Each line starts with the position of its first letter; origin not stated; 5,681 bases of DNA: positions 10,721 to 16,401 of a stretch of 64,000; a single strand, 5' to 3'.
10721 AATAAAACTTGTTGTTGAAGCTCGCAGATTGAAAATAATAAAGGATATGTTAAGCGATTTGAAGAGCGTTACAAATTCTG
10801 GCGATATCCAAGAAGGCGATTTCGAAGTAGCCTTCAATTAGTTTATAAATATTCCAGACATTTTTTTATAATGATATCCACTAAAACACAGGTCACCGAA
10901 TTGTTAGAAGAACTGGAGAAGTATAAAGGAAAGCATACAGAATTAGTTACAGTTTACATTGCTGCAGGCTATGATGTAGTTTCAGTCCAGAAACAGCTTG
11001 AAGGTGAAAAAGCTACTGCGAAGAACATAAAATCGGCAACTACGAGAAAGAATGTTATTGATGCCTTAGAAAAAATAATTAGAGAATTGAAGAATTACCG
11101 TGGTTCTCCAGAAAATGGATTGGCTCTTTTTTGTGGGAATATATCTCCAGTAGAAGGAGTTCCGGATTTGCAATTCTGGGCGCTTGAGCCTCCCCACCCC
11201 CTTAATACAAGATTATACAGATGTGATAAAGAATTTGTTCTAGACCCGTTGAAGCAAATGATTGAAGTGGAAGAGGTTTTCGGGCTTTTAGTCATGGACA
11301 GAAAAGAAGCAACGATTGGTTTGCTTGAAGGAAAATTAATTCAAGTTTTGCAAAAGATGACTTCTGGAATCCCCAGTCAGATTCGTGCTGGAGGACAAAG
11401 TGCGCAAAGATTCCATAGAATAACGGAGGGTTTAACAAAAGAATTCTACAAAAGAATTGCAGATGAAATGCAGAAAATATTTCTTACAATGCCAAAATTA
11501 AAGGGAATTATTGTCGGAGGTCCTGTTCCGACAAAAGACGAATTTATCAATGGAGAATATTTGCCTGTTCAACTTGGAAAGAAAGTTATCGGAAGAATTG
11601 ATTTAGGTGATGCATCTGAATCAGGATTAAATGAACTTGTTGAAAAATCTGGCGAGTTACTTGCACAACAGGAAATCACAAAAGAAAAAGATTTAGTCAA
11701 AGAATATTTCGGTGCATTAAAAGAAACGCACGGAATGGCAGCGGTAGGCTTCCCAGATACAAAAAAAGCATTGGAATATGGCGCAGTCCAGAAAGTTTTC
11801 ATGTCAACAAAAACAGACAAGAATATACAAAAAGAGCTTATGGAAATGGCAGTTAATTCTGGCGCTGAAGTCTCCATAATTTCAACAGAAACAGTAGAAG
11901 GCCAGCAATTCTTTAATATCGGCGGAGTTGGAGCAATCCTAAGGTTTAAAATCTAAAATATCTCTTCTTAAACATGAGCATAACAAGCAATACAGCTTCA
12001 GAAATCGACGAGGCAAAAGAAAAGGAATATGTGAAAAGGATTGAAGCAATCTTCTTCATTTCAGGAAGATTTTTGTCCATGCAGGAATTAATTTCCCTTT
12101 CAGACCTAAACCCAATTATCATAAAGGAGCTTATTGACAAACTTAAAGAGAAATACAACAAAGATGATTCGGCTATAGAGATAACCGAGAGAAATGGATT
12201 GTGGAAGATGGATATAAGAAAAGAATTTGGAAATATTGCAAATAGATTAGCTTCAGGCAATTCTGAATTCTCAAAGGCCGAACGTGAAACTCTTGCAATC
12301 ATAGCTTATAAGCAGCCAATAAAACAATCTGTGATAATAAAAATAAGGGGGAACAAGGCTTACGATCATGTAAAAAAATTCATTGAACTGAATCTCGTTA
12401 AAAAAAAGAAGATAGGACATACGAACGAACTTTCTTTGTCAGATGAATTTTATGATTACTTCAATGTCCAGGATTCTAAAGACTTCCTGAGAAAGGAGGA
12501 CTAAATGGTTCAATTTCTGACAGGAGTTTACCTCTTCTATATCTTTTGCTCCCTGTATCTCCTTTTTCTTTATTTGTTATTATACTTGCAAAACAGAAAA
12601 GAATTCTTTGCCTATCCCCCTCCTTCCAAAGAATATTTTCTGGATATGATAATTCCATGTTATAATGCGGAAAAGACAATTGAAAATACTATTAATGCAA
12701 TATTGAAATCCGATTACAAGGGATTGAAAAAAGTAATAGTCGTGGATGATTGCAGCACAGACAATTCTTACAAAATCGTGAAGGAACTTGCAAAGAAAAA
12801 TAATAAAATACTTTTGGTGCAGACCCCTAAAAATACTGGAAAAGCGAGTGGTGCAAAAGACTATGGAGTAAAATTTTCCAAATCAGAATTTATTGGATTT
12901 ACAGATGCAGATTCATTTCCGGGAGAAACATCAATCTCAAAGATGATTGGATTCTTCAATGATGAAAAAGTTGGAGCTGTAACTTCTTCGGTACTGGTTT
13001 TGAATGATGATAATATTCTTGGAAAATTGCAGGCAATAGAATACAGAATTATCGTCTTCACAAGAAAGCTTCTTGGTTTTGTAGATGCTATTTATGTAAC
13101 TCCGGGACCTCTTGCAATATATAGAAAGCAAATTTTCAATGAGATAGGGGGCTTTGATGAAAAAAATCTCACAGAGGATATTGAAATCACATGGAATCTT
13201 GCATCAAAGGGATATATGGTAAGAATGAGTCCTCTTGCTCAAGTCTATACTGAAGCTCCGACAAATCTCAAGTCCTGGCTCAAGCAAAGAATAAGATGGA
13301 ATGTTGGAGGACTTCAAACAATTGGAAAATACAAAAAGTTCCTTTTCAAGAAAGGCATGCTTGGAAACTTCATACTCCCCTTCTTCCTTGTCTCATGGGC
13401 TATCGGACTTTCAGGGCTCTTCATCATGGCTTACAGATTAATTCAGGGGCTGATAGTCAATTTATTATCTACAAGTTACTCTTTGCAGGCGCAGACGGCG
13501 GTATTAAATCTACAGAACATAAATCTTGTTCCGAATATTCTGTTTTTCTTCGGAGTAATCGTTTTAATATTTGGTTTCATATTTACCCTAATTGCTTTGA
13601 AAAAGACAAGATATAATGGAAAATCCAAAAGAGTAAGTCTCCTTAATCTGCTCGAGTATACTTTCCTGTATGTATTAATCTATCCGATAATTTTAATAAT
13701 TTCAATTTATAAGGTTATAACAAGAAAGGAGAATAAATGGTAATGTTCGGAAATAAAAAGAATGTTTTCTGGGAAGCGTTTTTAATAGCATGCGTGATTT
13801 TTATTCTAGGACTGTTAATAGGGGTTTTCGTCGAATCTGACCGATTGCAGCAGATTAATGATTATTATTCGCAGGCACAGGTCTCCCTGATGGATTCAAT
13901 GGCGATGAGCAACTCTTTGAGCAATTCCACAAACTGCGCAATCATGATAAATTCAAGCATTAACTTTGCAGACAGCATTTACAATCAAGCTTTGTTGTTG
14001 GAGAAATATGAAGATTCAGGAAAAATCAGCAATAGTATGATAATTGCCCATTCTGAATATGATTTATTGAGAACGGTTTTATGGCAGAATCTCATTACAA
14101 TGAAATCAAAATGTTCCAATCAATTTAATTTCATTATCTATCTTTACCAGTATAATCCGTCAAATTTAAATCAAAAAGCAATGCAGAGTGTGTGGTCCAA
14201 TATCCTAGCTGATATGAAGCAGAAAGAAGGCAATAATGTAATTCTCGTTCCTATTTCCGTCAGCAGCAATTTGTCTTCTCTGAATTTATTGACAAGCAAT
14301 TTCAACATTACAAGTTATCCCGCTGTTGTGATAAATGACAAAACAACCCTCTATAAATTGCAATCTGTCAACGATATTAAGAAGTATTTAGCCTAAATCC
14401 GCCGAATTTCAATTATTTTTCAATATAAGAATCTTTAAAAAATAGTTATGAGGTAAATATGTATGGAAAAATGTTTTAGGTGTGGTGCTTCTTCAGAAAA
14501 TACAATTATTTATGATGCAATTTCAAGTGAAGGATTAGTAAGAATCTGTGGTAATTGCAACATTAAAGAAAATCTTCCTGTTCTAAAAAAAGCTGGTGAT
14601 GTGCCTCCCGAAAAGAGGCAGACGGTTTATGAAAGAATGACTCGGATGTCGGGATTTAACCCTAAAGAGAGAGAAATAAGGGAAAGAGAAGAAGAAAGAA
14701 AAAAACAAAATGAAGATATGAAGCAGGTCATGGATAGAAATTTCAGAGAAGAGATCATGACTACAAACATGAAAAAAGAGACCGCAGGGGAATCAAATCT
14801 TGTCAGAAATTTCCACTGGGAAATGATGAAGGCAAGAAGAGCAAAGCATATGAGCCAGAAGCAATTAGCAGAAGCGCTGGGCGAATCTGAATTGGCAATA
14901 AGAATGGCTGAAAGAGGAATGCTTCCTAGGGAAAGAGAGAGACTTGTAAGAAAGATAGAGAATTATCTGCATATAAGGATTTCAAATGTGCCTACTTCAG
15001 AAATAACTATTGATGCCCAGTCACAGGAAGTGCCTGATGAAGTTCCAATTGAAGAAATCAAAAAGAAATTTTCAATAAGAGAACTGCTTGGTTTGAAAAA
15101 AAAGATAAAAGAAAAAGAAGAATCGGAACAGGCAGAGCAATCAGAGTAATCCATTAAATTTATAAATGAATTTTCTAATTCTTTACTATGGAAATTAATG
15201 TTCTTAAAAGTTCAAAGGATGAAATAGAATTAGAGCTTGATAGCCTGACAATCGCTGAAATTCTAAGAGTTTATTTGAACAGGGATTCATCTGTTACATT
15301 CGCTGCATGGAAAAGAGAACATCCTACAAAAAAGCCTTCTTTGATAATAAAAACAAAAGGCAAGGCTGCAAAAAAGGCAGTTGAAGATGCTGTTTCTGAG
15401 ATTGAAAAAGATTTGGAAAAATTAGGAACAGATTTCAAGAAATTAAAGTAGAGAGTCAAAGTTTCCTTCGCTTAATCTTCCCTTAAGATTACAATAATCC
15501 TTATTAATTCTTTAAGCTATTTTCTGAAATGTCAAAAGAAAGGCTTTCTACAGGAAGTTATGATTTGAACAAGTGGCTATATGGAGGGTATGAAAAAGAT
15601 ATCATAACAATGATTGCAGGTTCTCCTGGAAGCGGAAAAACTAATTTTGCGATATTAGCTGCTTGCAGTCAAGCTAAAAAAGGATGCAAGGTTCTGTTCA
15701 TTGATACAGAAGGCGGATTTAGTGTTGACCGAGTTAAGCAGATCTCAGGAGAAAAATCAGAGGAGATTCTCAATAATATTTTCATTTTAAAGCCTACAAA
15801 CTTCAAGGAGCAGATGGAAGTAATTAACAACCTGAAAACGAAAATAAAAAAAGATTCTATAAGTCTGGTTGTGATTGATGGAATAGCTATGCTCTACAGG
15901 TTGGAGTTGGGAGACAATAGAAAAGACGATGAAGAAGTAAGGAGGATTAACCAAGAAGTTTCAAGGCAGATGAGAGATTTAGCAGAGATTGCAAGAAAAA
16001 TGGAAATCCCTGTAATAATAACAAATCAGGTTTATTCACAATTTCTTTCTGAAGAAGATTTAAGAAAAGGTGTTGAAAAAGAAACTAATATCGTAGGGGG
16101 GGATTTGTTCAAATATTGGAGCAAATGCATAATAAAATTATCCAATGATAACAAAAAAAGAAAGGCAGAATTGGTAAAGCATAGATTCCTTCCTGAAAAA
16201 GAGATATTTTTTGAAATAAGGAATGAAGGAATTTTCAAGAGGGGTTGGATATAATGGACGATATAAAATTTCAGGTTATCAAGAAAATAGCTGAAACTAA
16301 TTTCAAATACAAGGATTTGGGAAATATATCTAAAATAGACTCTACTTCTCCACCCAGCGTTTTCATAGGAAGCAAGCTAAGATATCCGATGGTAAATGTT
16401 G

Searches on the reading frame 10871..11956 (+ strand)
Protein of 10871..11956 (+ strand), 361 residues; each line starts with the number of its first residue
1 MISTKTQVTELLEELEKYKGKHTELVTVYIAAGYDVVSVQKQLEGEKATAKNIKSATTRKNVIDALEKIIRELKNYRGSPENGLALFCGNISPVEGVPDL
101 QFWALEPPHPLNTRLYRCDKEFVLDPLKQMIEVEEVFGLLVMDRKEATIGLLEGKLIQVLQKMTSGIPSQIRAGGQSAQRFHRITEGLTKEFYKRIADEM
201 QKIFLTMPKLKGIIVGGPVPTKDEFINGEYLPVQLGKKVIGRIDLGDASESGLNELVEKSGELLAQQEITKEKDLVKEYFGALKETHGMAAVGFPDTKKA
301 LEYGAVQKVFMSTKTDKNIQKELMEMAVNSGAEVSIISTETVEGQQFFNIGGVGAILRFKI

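Call 55: search_protein_families(library=pfam, proteins=[window:10871-11956:+], max_evalue=0.0001)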
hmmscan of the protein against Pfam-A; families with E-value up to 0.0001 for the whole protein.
window:10871-11956:+ (361 aa): 5 families
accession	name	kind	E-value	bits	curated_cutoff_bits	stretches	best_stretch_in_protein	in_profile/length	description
PF03464.20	eRF1_2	-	1.3e-34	119.8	27.1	1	137-264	2-131/133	eRF1 domain 2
PF03465.20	eRF1_3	-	8.9e-17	62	25.8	1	270-361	2-106/106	eRF1 domain 3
PF03463.20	eRF1_1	-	4.5e-13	49.7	23.8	1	13-131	5-123/123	eRF1 domain 1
PF18854.6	baeRF_family10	-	1e-11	45.7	27.1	1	125-252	4-133/143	Bacterial archaeo-eukaryotic release factor family 10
PF18859.6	acVLRF1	-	3.1e-07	31.1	27.1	1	140-257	5-121/130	Actinobacteria/chloroflexi VLRF1 release factor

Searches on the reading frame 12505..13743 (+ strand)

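Call 55: search_protein_families(library=pfam, proteins=[window:12505-13743:+], max_evalue=0.0001)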
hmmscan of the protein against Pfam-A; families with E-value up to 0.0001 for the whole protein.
window:12505-13743:+ (412 aa): 5 families
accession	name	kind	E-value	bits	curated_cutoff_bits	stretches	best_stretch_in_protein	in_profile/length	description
PF00535.33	Glycos_transf_2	-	3.1e-29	102.5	23.3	1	49-214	3-167/168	Glycosyl transferase family 2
PF13641.12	Glyco_tranf_2_3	-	1.7e-24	87.5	27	1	48-266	5-228/230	Glycosyltransferase like family 2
PF13632.12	Glyco_trans_2_3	-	3.6e-20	73.1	27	1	133-341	5-153/198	Glycosyl transferase family group 2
PF10111.15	Glyco_tranf_2_2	-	3.6e-16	59.9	27.3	1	48-256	2-223/276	Glycosyltransferase like family 2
PF13506.12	Glyco_transf_21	-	4.7e-10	39.6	21.7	1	125-266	29-173/174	Glycosyl transferase family 21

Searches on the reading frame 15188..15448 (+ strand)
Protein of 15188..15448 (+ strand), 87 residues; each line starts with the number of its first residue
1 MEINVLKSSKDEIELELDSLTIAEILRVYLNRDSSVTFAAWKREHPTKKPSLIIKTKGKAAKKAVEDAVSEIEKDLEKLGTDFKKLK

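Call 3: search_protein_families(library=pfam, proteins=[window:15188-15448:+], max_evalue=0.01)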
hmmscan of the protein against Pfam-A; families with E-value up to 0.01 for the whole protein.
window:15188-15448:+ (87 aa): 1 family
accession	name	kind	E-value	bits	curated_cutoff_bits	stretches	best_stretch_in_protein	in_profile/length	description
PF13656.11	RNA_pol_L_2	-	1.1e-11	44.7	27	1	12-79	3-72/75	RNA polymerase Rpb3/Rpb11 dimerisation domain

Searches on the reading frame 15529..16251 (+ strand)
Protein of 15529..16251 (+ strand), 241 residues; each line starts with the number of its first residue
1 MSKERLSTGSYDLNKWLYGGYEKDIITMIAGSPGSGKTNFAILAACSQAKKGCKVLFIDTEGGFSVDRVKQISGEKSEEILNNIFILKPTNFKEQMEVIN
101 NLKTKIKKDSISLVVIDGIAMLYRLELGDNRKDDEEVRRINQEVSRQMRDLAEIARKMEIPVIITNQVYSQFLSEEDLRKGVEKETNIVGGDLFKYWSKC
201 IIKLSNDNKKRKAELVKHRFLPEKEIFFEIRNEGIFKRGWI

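Call 3: search_protein_families(library=pfam, proteins=[window:15529-16251:+], max_evalue=0.01)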
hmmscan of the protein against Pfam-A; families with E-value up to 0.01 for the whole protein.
window:15529-16251:+ (241 aa): 15 families
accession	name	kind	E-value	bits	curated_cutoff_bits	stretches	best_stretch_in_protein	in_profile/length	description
PF08423.17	Rad51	-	2.8e-29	102.6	22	1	5-235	7-241/244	Rad51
PF00154.27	RecA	-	2.1e-14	54.1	27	1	4-172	31-192/262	recA bacterial DNA recombination protein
PF06745.19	ATPase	-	6.5e-12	45.7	26.6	1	7-235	2-224/231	KaiC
PF03796.21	DnaB_C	-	2.1e-11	44.2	27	2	76-171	95-181/255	DnaB-like helicase C terminal domain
PF13481.12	AAA_25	-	8e-10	39.1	27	1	15-146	23-168/195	AAA domain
PF13479.12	AAA_24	-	6.2e-09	36.4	27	1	27-166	5-128/195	AAA domain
PF05707.18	Zot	-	6.7e-08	32.7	20.3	1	26-207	2-167/197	Zonular occludens toxin (Zot)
PF01656.29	CbiA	-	2.9e-05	24.5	25.4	1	26-143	1-54/125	CobQ/CobB/MinD/ParA nucleotide binding domain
PF13614.12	AAA_31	-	0.00014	22.3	27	1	25-114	3-91/177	AAA domain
PF02283.22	CobU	-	0.0012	18.9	27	1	27-176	1-133/168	Cobinamide kinase / cobinamide phosphate guanyltransferase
PF01935.23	DUF87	-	0.0019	18.8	23.2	1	29-158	28-126/220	Helicase HerA, central domain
PF01637.24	ATPase_2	-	0.0045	17.3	33.2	1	22-123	18-123/225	ATPase domain predominantly from Archaea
PF00004.35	AAA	-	0.0067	17.3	21.2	0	28-166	2-109/131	ATPase family associated with various cellular activities (AAA)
PF20720.3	nSTAND3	-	0.0081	16.3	27.2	0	23-60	16-53/155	Novel STAND NTPase 3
PF13086.12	AAA_11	-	0.0089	16.3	27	0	17-92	10-63/257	AAA domain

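Call 4: search_protein_families(library=ncbifam, proteins=[window:15529-16251:+], max_evalue=0.01)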
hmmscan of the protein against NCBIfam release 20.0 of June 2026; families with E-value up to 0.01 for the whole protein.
window:15529-16251:+ (241 aa): 28 families (the best 25 are shown)
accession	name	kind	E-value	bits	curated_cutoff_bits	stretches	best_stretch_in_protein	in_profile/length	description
TIGR02237.1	recomb_radB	equivalog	4.2e-58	196.7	172.4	1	14-235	2-209/210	DNA repair and recombination protein RadB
NF006861.0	PRK09361.1-1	equivalog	7.6e-35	120.5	278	1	4-235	3-227/235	DNA repair and recombination protein RadB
NF003301.0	PRK04301.1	equivalog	1.2e-33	116.7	259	1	4-236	81-314/316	DNA repair and recombination protein RadA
TIGR02236.1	recomb_radA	equivalog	4.4e-28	98.6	361.15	1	4-235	76-309/311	DNA repair and recombination protein RadA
TIGR02239.1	recomb_RAD51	equivalog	8.4e-26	90.8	478.05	1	6-235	78-311/316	DNA repair protein RAD51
TIGR02238.1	recomb_DMC1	equivalog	5.9e-25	88.1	447.7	1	5-235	77-311/314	meiotic recombinase Dmc1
TIGR02012.1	tigrfam_recA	equivalog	1.4e-12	47.6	325.3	1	4-202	34-219/321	recombinase RecA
TIGR00416.1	sms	equivalog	7.4e-11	41.4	403.05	1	3-235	73-277/454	DNA repair protein RadA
TIGR00665.1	DnaB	equivalog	1.9e-08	33.5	385.25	2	6-52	178-223/435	replicative DNA helicase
NF006799.0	PRK09302.1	equivalog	5.7e-08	31.8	408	1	2-169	251-409/515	circadian clock protein KaiC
TIGR03880.1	KaiC_arch_3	hypoth_equivalog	8.6e-08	32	249.45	1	13-130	5-127/224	KaiC domain-containing protein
TIGR03881.1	KaiC_arch_4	hypoth_equivalog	5.5e-07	29.5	247.8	1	4-136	1-99/231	KaiC domain-containing protein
NF004384.0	PRK05748.1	equivalog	1.4e-06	27.2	525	1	105-169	307-365/452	replicative DNA helicase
TIGR03878.1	thermo_KaiC_2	hypoth_equivalog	1.7e-06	27.5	232.2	1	19-124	31-145/259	KaiC domain-containing protein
TIGR03600.1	phage_DnaB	exception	2.5e-06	26.8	498.65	1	6-61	177-232/421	phage replicative helicase, DnaB family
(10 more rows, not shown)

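Call 69: search_protein_families(library=padloc, proteins=[window:15529-16251:+], max_evalue=0.01)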
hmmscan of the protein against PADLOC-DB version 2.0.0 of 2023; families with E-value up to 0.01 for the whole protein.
window:15529-16251:+ (241 aa): 2 families
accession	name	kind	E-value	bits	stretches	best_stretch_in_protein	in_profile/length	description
PDLC04140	mad8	-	1.5e-09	35.8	2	22-74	25-76/314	mads_8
PDLC00104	GajB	-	0.00054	16.8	1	26-79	17-70/574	UrvD helicase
